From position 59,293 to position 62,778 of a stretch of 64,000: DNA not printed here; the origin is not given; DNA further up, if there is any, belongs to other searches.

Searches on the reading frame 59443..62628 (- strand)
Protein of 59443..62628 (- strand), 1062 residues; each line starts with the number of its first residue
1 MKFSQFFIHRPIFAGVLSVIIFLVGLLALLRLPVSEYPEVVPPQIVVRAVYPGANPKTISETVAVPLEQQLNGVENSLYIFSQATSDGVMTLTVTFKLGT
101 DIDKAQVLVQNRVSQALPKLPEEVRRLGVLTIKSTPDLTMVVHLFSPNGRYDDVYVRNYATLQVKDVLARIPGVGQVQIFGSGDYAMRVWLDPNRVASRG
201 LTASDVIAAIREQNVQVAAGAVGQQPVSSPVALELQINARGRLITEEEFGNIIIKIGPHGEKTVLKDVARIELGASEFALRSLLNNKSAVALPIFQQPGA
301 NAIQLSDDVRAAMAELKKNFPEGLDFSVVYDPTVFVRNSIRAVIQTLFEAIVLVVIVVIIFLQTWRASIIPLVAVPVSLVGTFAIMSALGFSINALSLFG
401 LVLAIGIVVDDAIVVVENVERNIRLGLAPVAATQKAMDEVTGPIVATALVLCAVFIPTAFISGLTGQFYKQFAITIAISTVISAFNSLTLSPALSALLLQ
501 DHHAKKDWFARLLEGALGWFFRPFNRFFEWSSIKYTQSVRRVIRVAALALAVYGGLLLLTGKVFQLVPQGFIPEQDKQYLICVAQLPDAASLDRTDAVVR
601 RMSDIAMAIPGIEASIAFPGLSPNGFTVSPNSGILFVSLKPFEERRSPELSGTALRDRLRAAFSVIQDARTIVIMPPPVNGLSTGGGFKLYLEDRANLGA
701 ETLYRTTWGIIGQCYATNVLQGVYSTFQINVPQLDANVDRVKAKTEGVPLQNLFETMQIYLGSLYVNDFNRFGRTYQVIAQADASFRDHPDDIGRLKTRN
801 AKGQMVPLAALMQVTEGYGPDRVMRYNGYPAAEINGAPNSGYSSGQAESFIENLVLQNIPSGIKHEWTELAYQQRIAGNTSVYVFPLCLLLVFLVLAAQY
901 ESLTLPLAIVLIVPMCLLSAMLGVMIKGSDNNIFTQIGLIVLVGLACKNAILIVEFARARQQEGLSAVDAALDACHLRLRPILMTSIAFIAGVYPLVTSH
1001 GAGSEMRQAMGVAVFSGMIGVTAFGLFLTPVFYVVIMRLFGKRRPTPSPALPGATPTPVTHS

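Call 49: search_protein_families(library=pfam, proteins=[window:59443-62628:-], max_evalue=0.001)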
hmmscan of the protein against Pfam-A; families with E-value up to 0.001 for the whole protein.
window:59443-62628:- (1062 aa): 3 families
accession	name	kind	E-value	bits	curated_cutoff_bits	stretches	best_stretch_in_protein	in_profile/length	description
PF00873.25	ACR_tran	-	0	1162.2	28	1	3-1036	1-1020/1021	AcrB/AcrD/AcrF family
PF03176.21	MMPL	-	3.9e-12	46.2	20.5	1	303-501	101-305/333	MMPL family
PF02355.23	SecD_SecF_C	-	0.00043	20.2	20.5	1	341-498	31-186/189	Protein export membrane protein SecD/SecF, C-terminal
